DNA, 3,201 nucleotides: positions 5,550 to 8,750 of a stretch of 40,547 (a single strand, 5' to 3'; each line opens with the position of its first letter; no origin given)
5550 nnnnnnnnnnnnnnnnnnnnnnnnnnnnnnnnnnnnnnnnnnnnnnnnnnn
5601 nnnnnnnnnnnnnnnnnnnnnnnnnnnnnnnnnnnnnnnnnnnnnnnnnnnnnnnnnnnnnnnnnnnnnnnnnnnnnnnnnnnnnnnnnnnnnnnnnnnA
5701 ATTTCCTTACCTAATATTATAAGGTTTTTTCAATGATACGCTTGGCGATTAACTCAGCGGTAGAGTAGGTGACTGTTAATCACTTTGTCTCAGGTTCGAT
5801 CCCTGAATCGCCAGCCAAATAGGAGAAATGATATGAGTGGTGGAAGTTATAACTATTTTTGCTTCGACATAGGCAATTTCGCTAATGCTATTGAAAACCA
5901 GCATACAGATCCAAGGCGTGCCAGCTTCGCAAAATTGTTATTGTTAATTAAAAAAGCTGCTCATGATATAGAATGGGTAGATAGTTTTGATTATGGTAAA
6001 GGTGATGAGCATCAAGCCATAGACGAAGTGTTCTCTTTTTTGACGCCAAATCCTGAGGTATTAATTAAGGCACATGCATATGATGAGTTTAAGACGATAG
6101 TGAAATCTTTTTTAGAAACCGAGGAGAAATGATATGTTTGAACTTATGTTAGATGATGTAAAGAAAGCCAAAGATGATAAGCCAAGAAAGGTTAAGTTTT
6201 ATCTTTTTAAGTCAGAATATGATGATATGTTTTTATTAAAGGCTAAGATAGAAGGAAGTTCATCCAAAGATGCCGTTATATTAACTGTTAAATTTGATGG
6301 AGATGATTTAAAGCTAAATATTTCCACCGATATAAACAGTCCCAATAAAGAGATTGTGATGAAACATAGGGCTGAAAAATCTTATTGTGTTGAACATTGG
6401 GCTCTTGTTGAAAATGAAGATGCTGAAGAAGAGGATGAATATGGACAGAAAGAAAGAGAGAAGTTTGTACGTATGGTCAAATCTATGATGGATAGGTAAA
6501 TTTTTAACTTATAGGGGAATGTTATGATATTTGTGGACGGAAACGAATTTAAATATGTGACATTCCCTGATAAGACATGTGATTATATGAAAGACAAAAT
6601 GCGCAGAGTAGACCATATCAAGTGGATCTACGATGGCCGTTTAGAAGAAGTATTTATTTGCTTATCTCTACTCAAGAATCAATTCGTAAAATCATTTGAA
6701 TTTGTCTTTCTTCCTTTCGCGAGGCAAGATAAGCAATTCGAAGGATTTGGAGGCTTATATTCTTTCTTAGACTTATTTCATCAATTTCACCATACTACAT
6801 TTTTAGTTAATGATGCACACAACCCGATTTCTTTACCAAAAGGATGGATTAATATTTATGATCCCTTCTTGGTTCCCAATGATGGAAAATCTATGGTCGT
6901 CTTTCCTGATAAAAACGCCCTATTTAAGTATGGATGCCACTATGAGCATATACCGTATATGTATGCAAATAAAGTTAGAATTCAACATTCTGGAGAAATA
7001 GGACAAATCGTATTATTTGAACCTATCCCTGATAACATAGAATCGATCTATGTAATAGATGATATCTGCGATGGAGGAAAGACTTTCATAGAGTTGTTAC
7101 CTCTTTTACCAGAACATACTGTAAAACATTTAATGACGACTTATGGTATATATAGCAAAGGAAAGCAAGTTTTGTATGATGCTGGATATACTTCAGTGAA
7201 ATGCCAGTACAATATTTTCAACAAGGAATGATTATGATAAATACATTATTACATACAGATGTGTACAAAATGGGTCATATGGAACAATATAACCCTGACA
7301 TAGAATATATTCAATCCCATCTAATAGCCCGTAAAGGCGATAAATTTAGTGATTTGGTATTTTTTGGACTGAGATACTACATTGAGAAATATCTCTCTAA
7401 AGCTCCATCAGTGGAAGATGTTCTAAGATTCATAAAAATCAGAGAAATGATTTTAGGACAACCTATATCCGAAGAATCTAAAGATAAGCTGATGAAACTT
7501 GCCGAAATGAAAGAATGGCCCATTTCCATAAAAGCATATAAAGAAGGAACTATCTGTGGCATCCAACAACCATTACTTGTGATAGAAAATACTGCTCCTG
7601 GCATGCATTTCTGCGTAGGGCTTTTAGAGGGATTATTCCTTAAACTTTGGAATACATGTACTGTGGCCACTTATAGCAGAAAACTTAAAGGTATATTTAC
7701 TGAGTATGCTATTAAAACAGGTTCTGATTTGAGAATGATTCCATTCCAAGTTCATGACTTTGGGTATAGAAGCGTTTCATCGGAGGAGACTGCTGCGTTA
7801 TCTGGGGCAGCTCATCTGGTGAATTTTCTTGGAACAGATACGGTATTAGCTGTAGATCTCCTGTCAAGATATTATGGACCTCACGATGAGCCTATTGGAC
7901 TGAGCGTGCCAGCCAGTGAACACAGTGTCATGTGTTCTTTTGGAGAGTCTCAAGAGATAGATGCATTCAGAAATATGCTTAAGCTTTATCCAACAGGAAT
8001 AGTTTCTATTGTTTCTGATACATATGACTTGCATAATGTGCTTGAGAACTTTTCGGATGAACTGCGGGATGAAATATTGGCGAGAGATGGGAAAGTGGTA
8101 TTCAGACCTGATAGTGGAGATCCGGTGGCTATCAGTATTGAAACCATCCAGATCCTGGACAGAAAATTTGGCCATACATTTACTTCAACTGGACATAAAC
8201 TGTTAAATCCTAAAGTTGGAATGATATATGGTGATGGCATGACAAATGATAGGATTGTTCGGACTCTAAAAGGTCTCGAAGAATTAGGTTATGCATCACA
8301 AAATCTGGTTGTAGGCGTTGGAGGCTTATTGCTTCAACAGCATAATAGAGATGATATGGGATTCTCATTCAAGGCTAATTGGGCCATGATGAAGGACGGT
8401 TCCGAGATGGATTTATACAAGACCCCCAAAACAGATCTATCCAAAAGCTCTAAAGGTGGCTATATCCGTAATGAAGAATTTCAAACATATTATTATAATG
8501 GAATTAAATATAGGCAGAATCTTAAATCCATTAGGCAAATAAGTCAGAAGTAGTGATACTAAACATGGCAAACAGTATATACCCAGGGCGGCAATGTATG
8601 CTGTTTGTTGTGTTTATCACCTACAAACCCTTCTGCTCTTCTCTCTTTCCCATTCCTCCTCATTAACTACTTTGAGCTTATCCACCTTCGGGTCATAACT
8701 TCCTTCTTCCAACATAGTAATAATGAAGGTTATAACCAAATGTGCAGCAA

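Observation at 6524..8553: Prs-like + Nampt-like coupled gene pair with NARP1 (Adps-Namat) architecture: candidate NAD+-reconstitution counter-defence module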

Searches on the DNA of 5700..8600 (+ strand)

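Call 8: search_dna_similar(query=window:5700-8600:+, collection=phages, mode=near, max_rows=20)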
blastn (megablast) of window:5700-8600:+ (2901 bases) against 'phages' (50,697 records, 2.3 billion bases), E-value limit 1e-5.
No match.

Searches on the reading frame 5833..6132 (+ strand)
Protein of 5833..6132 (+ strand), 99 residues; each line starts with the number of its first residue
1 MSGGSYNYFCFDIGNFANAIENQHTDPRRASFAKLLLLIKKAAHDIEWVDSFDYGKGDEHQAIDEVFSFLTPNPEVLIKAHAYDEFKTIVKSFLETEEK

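Call 4: search_protein_families(library=pfam, proteins=[window:5833-6132:+], max_evalue=1)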
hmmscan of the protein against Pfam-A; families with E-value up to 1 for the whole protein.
window:5833-6132:+ (99 aa): 0 families

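Call 5: search_protein_families(library=phrogs, proteins=[window:5833-6132:+], max_evalue=0.01)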
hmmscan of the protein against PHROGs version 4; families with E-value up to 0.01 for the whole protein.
window:5833-6132:+ (99 aa): 0 families

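Call 6: search_protein_families(library=ncbifam, proteins=[window:5833-6132:+], max_evalue=1)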
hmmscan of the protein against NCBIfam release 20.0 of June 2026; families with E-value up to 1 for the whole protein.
window:5833-6132:+ (99 aa): 1 family
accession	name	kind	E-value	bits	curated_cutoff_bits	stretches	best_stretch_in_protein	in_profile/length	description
NF009975.0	PRK13436.1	equivalog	0.095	12.8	129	1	19-96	19-101/180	F0F1 ATP synthase subunit delta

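Call 83: search_protein_families(library=padloc, proteins=[window:5833-6132:+], max_evalue=0.01)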
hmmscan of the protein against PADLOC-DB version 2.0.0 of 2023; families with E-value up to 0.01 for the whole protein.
window:5833-6132:+ (99 aa): 0 families

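Call 101: find_homologous_proteins(query=window:5833-6132:+, max_evalue=0.001)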
Query window:5833-6132:+ (99 aa): 133 proteins with E <= 0.001 among 133 candidates; the best 120 are listed.
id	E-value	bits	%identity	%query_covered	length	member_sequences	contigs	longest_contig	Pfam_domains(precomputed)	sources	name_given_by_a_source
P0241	7.2e-61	220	100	100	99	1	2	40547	-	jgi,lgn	-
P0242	2.0e-34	136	63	98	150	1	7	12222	-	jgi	jgi:hypothetical protein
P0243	3.0e-33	132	62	96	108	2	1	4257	-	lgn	-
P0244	4.1e-33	131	62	99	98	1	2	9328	-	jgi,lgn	jgi:hypothetical protein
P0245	1.5e-32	130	62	95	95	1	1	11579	-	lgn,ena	-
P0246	2.6e-32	129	61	100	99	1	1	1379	-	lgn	-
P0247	5.7e-31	125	58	99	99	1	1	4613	-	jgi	jgi:hypothetical protein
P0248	1.6e-30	123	62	96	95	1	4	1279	-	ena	-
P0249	2.0e-30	123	57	98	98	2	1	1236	-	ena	-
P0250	1.5e-29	120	61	96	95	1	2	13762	-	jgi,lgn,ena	jgi:hypothetical protein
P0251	2.2e-29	120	60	98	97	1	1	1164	-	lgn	-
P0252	3.0e-29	119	60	96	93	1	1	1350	-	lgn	-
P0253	7.8e-29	118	58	94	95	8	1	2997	-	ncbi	-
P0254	8.9e-29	118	54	98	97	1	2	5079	-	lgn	-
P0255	4.0e-28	115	61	99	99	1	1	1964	-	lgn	-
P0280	3.5e-25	106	54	96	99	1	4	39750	-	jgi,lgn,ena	-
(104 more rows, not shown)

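Call 103: find_encoding_contigs(protein=P0280, flank=5000, max_places=3)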
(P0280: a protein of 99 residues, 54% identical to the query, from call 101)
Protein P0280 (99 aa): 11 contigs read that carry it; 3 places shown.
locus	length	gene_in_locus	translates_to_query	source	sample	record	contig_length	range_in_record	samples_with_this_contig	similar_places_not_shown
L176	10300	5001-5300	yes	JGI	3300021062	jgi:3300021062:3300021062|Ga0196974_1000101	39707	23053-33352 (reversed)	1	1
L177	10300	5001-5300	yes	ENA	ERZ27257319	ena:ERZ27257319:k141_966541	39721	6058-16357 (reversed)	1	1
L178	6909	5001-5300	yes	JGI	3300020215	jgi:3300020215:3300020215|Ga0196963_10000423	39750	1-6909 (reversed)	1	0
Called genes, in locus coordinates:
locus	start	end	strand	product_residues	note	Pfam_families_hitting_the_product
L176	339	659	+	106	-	PF13560:HTH_31, PF12844:HTH_19, PF01381:HTH_3, PF13443:HTH_26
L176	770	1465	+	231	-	-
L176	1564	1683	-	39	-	-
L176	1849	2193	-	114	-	-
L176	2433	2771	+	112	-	PF08774:VRR_NUC (weak)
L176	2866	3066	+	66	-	-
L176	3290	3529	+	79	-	-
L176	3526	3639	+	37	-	-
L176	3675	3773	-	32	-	-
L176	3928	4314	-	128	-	-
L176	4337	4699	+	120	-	-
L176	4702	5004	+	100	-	-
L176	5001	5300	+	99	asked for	-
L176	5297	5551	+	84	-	-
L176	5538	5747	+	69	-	-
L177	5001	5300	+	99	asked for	-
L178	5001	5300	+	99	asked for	-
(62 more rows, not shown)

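Call 104: find_encoding_contigs(protein=P0242, flank=5000, max_places=3)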
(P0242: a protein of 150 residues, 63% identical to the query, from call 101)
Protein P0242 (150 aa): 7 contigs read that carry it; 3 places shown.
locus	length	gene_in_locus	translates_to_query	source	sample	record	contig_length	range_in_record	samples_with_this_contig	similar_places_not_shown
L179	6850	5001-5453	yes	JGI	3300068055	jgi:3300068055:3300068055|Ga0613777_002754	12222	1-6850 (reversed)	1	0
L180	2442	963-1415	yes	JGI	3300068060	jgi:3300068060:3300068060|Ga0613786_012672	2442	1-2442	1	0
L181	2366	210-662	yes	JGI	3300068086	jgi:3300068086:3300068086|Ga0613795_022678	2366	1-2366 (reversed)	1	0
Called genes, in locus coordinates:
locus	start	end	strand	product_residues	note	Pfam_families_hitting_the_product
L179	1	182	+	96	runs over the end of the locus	-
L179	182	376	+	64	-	-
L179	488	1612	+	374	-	-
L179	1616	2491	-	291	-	PF00763:THF_DHG_CYH, PF02882:THF_DHG_CYH_C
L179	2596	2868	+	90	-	PF27023:6BHPP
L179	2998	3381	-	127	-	-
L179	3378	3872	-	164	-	-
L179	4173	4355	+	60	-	-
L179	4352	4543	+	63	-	-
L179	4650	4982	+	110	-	-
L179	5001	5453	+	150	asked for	-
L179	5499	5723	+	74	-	-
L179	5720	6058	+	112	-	-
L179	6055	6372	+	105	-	-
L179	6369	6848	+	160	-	?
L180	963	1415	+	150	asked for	-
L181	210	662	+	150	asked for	-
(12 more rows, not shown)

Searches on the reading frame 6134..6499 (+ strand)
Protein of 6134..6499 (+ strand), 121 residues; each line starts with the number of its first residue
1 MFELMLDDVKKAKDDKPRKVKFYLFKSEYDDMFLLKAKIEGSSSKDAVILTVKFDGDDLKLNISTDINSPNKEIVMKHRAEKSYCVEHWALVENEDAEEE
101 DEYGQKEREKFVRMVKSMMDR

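Call 4: search_protein_families(library=pfam, proteins=[window:6134-6499:+], max_evalue=1)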
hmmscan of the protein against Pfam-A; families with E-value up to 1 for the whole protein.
window:6134-6499:+ (121 aa): 0 families

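Call 5: search_protein_families(library=phrogs, proteins=[window:6134-6499:+], max_evalue=0.01)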
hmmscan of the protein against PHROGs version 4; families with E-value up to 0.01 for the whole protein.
window:6134-6499:+ (121 aa): 0 families

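Call 6: search_protein_families(library=ncbifam, proteins=[window:6134-6499:+], max_evalue=1)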
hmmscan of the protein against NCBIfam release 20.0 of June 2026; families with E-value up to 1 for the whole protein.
window:6134-6499:+ (121 aa): 0 families

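Call 83: search_protein_families(library=padloc, proteins=[window:6134-6499:+], max_evalue=0.01)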
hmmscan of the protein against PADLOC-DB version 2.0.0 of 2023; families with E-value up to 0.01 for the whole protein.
window:6134-6499:+ (121 aa): 0 families

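Call 106: search_protein_representatives(protein=window:6134-6499:+)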
Query: 121 residues. Proteins with E-value up to 0.001 (for the whole library): 2; up to 1e-10: 1; up to 1e-30: 1. The best 2 are listed.
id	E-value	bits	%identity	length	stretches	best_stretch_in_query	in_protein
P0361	1.0e-71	254.3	100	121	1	1-121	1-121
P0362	2.0e-08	50.5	32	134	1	13-111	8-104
